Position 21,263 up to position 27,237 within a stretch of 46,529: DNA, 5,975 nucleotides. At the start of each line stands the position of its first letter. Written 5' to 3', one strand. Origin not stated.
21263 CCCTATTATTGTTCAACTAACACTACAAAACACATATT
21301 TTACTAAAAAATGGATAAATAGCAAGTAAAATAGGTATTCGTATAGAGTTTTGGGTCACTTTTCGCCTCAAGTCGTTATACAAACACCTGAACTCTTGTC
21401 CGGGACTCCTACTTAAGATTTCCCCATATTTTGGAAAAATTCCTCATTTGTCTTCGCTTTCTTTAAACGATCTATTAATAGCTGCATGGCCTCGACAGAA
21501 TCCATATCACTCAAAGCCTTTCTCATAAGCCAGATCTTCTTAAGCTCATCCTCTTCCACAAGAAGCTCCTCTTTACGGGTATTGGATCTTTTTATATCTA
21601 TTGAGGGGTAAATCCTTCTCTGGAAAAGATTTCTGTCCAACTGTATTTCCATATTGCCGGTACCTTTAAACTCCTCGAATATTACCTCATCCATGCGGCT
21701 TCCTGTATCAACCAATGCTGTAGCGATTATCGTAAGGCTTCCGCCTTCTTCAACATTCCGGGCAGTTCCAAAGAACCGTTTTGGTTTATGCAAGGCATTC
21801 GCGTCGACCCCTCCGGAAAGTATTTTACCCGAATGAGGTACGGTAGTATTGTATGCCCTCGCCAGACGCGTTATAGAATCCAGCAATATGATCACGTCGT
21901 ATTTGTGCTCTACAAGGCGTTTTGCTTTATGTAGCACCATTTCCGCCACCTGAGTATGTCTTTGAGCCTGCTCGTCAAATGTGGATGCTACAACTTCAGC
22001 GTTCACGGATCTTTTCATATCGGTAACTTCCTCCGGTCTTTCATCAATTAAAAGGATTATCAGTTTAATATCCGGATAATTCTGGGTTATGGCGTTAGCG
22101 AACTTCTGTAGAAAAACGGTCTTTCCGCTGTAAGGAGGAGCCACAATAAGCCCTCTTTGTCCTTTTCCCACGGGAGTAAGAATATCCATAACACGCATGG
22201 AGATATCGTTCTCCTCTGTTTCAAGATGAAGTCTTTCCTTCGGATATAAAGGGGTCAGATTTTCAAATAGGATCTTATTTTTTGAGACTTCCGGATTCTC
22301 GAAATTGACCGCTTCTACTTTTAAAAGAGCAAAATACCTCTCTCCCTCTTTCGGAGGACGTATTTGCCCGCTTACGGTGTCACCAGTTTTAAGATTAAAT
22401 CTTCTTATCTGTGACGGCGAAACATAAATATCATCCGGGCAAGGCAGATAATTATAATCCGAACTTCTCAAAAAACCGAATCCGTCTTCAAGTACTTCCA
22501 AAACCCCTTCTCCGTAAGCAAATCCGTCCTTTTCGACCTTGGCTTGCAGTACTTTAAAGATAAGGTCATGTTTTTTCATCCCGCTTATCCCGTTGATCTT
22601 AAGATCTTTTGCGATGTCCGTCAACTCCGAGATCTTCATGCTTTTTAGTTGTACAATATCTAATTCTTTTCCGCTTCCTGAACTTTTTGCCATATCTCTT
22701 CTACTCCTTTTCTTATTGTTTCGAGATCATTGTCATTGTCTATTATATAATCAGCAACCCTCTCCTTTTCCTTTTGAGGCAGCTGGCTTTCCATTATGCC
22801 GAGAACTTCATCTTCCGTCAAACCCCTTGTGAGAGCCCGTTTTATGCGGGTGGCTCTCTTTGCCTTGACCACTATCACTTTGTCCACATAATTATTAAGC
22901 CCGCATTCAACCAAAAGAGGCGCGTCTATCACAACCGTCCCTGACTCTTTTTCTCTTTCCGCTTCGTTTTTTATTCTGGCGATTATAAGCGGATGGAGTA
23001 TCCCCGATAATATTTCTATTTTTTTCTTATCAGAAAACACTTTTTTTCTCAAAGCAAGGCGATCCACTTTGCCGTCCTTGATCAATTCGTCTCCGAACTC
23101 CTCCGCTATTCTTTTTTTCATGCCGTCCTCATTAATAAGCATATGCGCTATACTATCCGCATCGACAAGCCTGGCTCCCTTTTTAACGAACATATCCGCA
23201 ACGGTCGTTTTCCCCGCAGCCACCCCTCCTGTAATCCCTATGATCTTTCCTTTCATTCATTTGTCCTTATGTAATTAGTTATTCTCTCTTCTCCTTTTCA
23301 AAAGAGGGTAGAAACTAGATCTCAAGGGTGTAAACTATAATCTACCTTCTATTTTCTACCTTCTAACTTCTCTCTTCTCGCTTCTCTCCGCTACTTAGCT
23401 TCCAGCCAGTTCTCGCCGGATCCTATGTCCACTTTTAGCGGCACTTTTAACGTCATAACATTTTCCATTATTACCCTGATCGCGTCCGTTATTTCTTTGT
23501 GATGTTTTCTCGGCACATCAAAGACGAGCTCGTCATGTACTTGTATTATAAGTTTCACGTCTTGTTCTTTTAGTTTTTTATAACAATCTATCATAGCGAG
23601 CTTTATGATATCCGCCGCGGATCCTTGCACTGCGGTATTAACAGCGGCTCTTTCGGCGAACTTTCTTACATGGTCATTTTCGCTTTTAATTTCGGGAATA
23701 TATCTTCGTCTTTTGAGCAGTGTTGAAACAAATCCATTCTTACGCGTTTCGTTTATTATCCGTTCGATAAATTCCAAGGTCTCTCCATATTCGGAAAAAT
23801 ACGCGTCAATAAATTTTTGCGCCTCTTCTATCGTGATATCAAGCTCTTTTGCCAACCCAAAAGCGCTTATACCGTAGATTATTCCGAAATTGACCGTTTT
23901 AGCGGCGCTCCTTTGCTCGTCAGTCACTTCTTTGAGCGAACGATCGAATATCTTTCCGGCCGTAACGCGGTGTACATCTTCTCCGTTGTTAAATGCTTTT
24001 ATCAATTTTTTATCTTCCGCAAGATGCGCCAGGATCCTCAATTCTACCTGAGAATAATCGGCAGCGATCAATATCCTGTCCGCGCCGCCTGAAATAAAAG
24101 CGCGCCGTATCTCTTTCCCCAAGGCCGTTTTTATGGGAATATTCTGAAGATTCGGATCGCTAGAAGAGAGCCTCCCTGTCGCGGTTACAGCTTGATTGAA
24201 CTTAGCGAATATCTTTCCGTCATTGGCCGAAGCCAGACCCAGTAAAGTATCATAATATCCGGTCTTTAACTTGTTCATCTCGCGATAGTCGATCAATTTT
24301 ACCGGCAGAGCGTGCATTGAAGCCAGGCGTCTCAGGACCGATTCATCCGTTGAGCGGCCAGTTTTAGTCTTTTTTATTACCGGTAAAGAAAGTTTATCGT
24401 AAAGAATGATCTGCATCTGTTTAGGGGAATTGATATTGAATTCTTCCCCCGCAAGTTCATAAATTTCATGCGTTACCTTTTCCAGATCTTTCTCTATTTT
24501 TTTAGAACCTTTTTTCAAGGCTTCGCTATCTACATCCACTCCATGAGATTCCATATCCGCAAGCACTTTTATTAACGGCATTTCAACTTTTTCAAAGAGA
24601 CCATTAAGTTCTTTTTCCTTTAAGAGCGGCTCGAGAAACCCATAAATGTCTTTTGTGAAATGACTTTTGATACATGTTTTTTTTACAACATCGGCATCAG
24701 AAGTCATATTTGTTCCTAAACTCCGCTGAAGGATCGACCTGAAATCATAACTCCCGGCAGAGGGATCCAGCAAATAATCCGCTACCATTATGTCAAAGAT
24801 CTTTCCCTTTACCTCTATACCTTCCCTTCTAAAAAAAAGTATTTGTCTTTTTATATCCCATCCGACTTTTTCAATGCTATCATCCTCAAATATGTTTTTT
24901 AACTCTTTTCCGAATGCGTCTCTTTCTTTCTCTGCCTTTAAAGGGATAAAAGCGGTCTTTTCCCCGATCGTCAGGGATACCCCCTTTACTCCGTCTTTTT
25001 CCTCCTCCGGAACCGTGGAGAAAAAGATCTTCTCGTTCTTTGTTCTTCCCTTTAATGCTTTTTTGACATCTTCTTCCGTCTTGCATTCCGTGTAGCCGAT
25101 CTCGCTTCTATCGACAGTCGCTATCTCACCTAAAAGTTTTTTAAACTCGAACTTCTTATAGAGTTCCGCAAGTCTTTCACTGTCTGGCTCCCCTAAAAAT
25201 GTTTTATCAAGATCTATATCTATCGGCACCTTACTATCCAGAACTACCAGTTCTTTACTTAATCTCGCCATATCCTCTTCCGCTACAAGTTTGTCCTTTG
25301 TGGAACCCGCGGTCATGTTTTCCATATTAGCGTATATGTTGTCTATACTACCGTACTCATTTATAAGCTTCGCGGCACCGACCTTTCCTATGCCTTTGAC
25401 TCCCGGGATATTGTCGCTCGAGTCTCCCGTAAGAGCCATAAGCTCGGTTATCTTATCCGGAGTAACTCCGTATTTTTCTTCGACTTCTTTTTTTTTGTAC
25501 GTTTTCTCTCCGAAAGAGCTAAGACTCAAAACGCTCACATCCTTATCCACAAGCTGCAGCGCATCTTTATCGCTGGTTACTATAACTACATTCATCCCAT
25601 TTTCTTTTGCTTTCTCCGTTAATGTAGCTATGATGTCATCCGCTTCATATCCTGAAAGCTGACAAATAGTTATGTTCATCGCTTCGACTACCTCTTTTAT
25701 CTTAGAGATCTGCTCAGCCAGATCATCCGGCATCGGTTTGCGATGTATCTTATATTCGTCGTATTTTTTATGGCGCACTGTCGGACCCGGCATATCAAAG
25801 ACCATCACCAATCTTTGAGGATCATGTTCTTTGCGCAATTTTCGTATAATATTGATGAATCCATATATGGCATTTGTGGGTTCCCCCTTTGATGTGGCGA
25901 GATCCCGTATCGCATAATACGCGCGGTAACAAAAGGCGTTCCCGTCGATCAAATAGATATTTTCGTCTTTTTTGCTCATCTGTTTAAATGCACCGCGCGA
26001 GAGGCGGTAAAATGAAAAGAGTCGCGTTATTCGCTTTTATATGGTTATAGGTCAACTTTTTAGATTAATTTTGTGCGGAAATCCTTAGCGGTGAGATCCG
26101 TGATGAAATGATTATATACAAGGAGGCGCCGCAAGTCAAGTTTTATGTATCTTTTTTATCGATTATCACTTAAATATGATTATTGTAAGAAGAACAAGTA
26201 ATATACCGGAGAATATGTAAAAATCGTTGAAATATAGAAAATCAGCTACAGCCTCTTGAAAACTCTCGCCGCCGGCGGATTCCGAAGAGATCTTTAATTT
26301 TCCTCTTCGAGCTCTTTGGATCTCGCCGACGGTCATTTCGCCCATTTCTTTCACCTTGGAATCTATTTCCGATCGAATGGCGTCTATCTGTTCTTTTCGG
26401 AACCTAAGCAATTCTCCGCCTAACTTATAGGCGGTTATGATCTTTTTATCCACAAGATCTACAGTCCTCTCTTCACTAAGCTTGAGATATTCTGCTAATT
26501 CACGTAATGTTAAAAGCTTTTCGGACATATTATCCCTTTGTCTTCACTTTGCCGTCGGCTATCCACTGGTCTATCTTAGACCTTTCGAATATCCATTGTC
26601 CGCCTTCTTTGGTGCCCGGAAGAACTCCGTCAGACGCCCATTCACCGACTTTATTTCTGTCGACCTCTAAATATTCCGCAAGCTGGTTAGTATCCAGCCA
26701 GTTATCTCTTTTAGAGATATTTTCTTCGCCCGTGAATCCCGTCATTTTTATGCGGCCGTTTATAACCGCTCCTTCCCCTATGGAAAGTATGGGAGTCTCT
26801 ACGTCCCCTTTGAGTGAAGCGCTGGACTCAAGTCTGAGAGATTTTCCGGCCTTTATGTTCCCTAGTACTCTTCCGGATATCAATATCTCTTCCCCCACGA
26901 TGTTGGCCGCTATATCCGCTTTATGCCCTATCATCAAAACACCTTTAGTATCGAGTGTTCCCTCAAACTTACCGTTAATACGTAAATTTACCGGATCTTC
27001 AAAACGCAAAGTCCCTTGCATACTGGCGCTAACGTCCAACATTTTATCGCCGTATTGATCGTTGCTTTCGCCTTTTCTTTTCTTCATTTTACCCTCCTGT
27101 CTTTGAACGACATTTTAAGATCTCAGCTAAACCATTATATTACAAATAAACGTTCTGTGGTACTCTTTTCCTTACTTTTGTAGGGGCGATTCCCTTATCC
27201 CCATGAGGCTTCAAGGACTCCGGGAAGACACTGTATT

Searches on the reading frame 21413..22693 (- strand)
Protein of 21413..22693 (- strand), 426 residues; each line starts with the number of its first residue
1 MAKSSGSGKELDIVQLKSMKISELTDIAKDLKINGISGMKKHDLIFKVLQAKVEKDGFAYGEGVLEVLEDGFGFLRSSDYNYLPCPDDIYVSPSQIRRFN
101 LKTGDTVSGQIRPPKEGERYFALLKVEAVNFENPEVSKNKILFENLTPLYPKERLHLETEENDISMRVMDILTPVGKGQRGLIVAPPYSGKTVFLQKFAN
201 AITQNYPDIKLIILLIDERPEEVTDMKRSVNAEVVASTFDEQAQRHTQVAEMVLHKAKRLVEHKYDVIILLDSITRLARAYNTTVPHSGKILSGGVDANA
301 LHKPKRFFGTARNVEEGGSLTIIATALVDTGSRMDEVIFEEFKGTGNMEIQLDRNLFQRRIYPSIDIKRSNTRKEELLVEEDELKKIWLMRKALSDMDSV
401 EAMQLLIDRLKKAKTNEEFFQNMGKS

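Call 64: search_protein_families(library=pfam, proteins=[window:21413-22693:-], max_evalue=0.0001)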
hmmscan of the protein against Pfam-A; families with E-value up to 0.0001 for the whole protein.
window:21413-22693:- (426 aa): 3 families
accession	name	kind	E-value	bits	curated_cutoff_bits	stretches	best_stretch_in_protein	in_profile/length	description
PF07497.18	Rho_RNA_bind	-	1.9e-35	121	27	1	62-135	2-73/73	Rho termination factor, RNA-binding domain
PF00006.31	ATP-synt_ab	-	2.7e-25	89.7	29.5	1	166-370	2-211/213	ATP synthase alpha/beta family, nucleotide-binding domain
PF07498.18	Rho_N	-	7.9e-15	55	24.9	1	15-57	1-43/43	Rho termination factor, N-terminal domain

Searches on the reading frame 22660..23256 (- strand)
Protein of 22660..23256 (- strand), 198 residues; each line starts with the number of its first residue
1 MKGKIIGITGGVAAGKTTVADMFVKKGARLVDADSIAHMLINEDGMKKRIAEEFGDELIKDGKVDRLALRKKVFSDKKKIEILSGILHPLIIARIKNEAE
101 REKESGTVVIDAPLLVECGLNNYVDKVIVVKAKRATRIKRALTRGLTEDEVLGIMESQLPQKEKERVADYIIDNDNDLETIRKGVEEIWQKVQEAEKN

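Call 64: search_protein_families(library=pfam, proteins=[window:22660-23256:-], max_evalue=0.0001)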
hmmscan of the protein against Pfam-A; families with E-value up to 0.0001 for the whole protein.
window:22660-23256:- (198 aa): 2 families
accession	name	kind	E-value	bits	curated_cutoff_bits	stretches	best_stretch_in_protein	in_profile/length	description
PF01121.26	CoaE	-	4.1e-49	167.1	27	1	5-178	2-178/180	Dephospho-CoA kinase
PF13238.12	AAA_18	-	3e-05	24.9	29.4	0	6-156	1-123/128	AAA domain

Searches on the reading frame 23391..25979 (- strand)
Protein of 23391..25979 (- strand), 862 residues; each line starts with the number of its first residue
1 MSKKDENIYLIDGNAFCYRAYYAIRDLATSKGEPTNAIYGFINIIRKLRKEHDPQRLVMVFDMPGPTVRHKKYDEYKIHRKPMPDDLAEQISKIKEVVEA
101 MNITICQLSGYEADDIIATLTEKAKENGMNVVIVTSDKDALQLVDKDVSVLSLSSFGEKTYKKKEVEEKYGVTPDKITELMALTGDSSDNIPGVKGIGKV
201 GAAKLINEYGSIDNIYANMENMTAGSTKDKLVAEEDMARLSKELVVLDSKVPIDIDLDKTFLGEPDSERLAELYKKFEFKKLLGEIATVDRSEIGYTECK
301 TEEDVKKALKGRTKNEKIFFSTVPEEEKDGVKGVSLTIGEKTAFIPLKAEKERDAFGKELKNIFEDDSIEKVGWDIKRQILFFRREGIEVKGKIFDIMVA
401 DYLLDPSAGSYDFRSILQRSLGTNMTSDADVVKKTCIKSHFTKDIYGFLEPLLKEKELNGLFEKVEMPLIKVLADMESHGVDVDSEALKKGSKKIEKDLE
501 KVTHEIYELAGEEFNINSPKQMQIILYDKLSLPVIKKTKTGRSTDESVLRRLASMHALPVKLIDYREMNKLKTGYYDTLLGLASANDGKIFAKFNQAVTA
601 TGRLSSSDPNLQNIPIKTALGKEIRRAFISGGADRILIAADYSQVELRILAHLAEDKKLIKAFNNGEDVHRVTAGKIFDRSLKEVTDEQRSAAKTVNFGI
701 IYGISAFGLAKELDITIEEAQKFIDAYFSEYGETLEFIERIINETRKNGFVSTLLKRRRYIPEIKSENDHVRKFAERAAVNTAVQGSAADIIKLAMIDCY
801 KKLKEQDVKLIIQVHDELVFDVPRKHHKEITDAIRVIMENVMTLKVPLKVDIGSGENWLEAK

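Call 8: search_protein_families(library=ncbifam, proteins=[window:23391-25979:-])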
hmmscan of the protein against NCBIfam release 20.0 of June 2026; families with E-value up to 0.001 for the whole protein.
window:23391-25979:- (862 aa): 15 families
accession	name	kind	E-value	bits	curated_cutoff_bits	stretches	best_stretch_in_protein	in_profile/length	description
NF004397.1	PRK05755.1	equivalog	0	1039.3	720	1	7-862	2-889/889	DNA polymerase I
TIGR00593.1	pola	equivalog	1.4e-287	956.8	600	1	8-862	1-890/890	DNA polymerase I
NF011539.0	PRK14975.1-3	equivalog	9.9e-79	265.3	640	1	359-860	112-627/628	bifunctional 3'-5' exonuclease/DNA polymerase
NF011547.0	PRK14976.1-4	equivalog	3.4e-75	253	305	1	6-283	2-285/291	5'-3' exonuclease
NF011540.0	PRK14975.1-4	equivalog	3.8e-66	223.8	601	1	464-859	191-574/576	bifunctional 3'-5' exonuclease/DNA polymerase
NF011545.0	PRK14976.1-2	equivalog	4.3e-62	210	434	1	3-280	4-286/287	5'-3' exonuclease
NF011546.0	PRK14976.1-3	equivalog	5.9e-59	199.7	347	1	6-289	3-293/297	5'-3' exonuclease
NF011541.0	PRK14975.2-1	equivalog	2.5e-57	194.6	871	1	427-858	174-633/645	bifunctional 3'-5' exonuclease/DNA polymerase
NF007017.0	PRK09482.1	equivalog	3.1e-51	174.4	261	1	37-259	30-251/257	flap endonuclease Xni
NF038380.1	phage_DpoZ_1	exception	7.6e-46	156.7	500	1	436-862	154-606/607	aminoadenine-incorporating DNA polymerase DpoZ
NF011542.0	PRK14975.2-2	equivalog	7.9e-44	150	1061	2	587-848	501-777/802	bifunctional 3'-5' exonuclease/DNA polymerase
NF011543.0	PRK14975.2-3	equivalog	2.8e-32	111.6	1139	1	590-810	543-767/853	bifunctional 3'-5' exonuclease/DNA polymerase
NF038381.1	phage_DpoZ_2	exception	3.7e-19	68.5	350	1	467-842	316-737/754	aminoadenine-incorporating DNA polymerase DpoZ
NF011538.0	PRK14975.1-1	equivalog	1.3e-14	53.6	389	1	561-840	259-530/557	bifunctional 3'-5' exonuclease/DNA polymerase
NF011544.0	PRK14976.1-1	equivalog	1.9e-05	24.2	228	1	67-216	70-213/278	5'-3' exonuclease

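Call 9: find_related_loci(query=window:23391-25979:-, collection=genome_contigs, flank=10000)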
Query window:23391-25979:- (862 aa) in genome_contigs; peptide patterns used: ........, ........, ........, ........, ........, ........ (x = any residue, [..] = any of these).
102 stretches matched a pattern; 7 encode a relative of the query (tblastn E <= 1e-3); 7 distinct loci.
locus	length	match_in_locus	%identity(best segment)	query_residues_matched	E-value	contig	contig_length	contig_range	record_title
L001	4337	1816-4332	49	8-824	0e+0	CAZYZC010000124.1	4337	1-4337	MAG TPA_asm: uncultured Planctomycetia bacterium isolate SRP178699_co1_490 genome assembly, contig: NODE_30779_length_43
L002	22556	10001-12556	37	8-861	3e-172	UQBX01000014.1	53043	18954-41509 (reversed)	uncultured Ruminococcaceae bacterium isolate UMGS133 genome assembly, contig: NODE_194_length_53043_cov_8.193610, whole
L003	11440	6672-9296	49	8-860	0e+0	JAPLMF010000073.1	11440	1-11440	MAG: Candidatus Omnitrophota bacterium isolate LacPavin_0419_WC70L_MAG_47_7 LacPavin_0419_WC70L_scaffold_306072, whole g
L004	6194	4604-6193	36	6-493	5e-81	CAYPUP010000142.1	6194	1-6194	MAG TPA_asm: uncultured Ignavibacteriales bacterium isolate SRP118108_co4_313 genome assembly, contig: NODE_14553_length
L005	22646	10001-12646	38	11-861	0e+0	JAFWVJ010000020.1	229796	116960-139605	MAG: Clostridia bacterium isolate RGIG6105 Sheep_Omasum.Co__c2935573, whole genome shotgun sequence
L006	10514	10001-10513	56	1-174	9e-55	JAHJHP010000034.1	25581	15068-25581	MAG: Candidatus Omnitrophota bacterium isolate Modern_marine_planktonic.mb.39 Modern_marine_plan.mb.39_k141_338684, whol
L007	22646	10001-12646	48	1-860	0e+0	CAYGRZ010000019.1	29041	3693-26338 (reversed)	MAG TPA_asm: uncultured Planctomycetia bacterium isolate ERP119294_co1_123 genome assembly, contig: NODE_1802_length_290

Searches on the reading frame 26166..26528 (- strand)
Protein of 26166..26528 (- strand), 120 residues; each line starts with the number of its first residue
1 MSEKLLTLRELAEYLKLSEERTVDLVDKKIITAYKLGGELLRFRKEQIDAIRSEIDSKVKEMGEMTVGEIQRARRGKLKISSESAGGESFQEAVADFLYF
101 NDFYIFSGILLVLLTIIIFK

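Call 64: search_protein_families(library=pfam, proteins=[window:26166-26528:-], max_evalue=0.0001)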
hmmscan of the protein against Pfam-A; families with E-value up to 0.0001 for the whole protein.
window:26166-26528:- (120 aa): 1 family
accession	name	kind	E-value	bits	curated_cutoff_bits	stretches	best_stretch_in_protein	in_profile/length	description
PF12728.13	HTH_17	-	9.1e-08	32.7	27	1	5-50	1-45/51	Helix-turn-helix domain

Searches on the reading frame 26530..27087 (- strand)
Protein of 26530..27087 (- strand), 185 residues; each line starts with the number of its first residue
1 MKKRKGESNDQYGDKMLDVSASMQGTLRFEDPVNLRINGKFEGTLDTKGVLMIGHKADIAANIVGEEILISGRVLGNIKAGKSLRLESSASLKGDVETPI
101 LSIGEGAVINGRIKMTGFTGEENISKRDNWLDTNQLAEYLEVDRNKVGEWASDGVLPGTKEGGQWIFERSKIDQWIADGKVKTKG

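Call 64: search_protein_families(library=pfam, proteins=[window:26530-27087:-], max_evalue=0.0001)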
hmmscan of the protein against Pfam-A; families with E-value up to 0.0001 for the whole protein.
window:26530-27087:- (185 aa): 2 families
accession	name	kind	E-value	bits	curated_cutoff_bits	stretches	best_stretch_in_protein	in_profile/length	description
PF04519.19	Bactofilin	-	1.6e-22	80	27.9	1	17-113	3-97/98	Polymer-forming cytoskeletal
PF12728.13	HTH_17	-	7.6e-12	45.7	27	1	130-178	1-49/51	Helix-turn-helix domain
